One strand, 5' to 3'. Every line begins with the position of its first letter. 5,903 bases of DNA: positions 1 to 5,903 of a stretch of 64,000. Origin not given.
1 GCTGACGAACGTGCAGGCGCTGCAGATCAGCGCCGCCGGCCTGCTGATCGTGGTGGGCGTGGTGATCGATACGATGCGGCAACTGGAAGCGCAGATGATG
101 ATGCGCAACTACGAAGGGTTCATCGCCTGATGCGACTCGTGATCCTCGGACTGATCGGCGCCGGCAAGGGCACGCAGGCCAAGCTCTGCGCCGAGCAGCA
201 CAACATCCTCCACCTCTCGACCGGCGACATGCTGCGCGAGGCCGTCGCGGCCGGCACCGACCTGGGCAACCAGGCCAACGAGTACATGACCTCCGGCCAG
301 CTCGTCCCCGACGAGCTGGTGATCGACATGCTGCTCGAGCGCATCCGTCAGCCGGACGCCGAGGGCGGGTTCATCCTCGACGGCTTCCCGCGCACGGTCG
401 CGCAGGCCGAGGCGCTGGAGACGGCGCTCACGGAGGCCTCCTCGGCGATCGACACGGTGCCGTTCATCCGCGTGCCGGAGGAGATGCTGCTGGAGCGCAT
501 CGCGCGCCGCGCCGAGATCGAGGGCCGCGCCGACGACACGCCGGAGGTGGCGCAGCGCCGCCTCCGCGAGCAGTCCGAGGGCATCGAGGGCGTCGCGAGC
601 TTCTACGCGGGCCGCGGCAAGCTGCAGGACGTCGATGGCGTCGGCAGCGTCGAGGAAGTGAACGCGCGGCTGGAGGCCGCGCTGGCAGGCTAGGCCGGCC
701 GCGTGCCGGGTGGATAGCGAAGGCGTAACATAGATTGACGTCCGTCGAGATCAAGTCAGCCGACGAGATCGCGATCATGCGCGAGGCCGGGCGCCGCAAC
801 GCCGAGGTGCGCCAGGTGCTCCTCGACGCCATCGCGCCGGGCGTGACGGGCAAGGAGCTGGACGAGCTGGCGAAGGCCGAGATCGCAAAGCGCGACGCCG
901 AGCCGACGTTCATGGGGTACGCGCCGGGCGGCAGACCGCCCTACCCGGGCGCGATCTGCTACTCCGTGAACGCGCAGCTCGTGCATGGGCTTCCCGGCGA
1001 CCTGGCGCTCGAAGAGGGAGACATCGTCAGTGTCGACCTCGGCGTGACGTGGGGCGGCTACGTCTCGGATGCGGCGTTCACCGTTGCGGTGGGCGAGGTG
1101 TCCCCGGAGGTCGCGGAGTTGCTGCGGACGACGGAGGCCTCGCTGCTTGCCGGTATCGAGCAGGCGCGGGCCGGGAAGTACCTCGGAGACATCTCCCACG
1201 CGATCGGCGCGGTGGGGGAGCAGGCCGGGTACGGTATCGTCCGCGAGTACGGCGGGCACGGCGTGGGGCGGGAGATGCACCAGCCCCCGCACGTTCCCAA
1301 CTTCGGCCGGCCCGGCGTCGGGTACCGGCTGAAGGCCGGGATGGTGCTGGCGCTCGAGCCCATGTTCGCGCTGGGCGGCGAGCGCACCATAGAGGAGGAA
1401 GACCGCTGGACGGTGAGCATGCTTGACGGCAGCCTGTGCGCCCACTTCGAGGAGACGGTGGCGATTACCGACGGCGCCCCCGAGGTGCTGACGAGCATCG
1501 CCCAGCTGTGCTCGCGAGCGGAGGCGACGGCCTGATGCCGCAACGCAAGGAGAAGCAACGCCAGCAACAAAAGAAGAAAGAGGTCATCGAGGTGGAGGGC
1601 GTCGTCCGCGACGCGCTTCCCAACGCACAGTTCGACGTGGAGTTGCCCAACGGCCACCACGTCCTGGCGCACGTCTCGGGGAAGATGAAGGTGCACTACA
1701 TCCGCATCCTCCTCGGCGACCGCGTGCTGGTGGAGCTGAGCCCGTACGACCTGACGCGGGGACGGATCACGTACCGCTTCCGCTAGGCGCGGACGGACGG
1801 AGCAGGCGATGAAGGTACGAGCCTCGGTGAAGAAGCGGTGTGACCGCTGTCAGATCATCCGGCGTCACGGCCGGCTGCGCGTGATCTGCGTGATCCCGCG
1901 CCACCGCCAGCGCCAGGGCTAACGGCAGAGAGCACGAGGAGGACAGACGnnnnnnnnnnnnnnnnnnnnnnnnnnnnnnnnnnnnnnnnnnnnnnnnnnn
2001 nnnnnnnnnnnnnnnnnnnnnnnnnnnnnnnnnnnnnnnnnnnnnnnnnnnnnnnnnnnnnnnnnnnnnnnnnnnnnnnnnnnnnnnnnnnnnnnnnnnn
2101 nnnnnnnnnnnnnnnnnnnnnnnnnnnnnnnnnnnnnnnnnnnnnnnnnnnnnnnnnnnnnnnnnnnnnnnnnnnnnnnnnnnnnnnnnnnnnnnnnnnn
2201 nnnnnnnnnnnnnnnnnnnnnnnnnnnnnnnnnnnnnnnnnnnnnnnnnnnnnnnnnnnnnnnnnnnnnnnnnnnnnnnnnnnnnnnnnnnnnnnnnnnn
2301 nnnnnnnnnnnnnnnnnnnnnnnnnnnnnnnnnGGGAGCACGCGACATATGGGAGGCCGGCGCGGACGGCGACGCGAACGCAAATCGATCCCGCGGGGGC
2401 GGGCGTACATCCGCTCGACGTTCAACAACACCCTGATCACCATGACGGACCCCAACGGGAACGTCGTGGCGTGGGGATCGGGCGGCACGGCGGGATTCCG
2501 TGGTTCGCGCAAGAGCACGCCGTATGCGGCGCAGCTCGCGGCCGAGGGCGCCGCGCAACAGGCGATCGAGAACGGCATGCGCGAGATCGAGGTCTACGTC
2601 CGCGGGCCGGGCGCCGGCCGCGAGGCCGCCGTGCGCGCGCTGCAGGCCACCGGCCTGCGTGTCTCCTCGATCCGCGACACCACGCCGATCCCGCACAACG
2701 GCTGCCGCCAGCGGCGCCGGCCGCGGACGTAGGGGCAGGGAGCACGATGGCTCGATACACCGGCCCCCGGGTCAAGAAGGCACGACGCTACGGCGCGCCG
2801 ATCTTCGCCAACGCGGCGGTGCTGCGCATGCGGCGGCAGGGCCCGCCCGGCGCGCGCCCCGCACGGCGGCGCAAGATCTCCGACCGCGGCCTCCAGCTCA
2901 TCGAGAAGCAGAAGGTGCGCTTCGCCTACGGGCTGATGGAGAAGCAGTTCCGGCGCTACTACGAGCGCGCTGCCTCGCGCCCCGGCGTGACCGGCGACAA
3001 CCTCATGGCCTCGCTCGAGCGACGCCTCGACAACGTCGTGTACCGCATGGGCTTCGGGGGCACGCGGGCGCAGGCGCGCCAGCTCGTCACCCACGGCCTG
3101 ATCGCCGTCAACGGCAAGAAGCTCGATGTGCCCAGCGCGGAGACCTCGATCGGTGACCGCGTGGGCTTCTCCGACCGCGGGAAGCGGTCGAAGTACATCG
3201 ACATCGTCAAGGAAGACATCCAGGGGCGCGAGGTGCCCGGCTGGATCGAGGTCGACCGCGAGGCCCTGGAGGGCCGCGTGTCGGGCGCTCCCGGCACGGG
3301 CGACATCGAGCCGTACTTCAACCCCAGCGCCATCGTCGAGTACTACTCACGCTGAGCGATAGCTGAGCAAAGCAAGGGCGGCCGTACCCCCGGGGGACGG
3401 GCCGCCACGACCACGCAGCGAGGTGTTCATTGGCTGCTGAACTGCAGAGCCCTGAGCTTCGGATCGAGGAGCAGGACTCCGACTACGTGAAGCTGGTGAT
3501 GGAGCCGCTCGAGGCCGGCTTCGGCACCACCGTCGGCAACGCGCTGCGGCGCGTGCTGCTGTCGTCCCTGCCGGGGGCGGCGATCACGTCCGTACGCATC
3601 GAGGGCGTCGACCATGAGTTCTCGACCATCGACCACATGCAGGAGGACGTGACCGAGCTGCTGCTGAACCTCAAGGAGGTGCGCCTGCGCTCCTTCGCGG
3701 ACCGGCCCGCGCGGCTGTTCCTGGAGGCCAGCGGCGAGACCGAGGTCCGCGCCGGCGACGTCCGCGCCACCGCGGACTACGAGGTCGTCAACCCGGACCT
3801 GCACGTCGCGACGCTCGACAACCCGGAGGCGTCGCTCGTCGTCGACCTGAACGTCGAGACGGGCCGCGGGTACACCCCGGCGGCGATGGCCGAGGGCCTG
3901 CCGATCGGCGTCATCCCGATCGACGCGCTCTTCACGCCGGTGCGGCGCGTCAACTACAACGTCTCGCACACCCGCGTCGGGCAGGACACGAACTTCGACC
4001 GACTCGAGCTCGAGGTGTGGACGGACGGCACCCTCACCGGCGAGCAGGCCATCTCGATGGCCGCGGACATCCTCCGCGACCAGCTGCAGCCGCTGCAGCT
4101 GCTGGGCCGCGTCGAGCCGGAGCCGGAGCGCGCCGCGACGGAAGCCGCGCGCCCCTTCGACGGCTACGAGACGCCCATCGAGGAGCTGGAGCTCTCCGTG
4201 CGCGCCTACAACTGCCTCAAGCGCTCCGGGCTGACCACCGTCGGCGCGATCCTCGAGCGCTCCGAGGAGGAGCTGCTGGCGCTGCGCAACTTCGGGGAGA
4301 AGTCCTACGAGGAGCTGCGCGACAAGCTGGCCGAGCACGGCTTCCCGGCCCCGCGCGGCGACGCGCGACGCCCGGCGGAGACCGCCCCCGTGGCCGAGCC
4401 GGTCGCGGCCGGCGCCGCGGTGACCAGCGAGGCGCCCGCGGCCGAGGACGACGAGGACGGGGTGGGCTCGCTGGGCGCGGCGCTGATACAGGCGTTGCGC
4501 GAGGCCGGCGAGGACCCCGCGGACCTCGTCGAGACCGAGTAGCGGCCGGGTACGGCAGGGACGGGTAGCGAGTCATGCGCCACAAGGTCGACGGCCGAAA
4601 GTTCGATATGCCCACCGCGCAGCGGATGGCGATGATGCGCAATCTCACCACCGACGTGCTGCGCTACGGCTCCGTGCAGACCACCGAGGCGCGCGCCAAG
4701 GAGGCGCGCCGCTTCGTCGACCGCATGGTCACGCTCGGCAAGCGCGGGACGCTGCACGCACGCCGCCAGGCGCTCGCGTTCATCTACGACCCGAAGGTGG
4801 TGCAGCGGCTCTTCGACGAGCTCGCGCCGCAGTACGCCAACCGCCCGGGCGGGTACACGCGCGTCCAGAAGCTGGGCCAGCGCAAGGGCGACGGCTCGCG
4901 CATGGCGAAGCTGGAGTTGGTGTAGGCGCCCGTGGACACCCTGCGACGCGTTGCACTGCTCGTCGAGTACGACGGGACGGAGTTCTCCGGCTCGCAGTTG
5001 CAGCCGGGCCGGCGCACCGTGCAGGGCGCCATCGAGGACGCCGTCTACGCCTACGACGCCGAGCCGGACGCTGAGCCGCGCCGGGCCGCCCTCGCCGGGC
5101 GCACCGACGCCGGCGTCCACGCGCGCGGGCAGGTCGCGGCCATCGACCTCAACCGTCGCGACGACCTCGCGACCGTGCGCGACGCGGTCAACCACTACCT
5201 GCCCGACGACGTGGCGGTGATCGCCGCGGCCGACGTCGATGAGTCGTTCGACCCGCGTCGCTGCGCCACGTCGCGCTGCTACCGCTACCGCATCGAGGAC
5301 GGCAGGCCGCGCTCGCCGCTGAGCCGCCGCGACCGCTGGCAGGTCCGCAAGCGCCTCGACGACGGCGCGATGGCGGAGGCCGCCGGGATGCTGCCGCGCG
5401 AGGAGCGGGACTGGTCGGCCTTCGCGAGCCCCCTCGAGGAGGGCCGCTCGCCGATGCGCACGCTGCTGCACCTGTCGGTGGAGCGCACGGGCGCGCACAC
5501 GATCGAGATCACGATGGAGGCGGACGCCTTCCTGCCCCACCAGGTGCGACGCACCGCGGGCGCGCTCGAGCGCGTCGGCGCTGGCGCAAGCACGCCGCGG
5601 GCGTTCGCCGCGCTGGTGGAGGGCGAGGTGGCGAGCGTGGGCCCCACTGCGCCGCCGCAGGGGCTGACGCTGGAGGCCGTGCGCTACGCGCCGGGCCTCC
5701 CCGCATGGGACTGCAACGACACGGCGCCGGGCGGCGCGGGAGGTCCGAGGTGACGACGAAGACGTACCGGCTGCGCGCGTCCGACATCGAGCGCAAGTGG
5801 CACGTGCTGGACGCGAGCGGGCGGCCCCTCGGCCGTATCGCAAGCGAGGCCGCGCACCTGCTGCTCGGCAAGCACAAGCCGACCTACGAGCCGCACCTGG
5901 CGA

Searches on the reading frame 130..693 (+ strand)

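Call 41: search_protein_families(library=pfam, proteins=[window:130-693:+])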
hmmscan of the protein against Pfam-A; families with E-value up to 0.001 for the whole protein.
window:130-693:+ (187 aa): 4 families
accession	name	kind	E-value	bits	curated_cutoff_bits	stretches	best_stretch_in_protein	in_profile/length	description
PF00406.28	ADK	-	2.9e-45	154.5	26.8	1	5-162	1-149/151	Adenylate kinase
PF13207.12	AAA_17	-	2e-29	103.1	27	1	6-140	1-134/136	AAA domain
PF13671.12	AAA_33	-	1.8e-07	32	27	1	4-147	3-138/143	AAA domain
PF13238.12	AAA_18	-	1.3e-06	29.3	29.4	1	4-135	2-119/128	AAA domain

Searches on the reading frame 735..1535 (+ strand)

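Call 41: search_protein_families(library=pfam, proteins=[window:735-1535:+])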
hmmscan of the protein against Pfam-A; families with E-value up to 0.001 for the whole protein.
window:735-1535:+ (266 aa): 1 family
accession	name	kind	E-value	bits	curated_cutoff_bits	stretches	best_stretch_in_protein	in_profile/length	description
PF00557.29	Peptidase_M24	-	1.2e-45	156.3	23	1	14-246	2-208/208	Metallopeptidase family M24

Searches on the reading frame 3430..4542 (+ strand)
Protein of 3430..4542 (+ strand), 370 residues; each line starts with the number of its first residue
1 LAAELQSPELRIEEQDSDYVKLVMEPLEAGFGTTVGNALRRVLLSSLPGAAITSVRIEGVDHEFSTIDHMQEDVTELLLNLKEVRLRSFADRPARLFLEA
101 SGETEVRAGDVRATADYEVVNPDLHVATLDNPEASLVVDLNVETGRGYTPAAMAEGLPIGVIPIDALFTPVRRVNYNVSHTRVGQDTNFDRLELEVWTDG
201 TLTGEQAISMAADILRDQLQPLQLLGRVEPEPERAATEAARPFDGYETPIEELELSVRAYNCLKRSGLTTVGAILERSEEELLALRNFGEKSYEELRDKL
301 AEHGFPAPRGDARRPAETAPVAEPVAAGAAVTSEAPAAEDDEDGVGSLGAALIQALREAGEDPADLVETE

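Call 41: search_protein_families(library=pfam, proteins=[window:3430-4542:+])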
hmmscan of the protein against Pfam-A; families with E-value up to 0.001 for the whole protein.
window:3430-4542:+ (370 aa): 3 families
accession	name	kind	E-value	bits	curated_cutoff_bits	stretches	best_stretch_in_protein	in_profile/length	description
PF01000.31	RNA_pol_A_bac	-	4.6e-25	88.6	33.9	1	55-169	1-119/119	RNA polymerase Rpb3/RpoA insert domain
PF01193.29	RNA_pol_L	-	2e-23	82.3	24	1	25-219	1-74/74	RNA polymerase Rpb3/Rpb11 dimerisation domain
PF03118.21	RNA_pol_A_CTD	-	2.2e-23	82.2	23.8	1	247-302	12-67/67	Bacterial RNA polymerase, alpha chain C terminal domain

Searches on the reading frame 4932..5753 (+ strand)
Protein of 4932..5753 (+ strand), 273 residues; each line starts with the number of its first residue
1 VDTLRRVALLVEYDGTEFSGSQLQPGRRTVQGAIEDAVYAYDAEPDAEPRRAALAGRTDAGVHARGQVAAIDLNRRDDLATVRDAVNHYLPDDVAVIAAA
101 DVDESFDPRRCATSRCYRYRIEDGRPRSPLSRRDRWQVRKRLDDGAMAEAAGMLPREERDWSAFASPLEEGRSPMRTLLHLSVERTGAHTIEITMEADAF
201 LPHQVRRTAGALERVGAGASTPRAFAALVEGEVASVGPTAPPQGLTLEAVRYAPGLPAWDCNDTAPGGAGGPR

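Call 41: search_protein_families(library=pfam, proteins=[window:4932-5753:+])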
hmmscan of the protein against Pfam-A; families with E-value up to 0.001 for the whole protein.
window:4932-5753:+ (273 aa): 1 family
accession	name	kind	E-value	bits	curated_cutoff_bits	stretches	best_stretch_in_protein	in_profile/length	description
PF01416.25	PseudoU_synth_1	-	2.1e-25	89.7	23.3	2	158-252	8-107/108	tRNA pseudouridine synthase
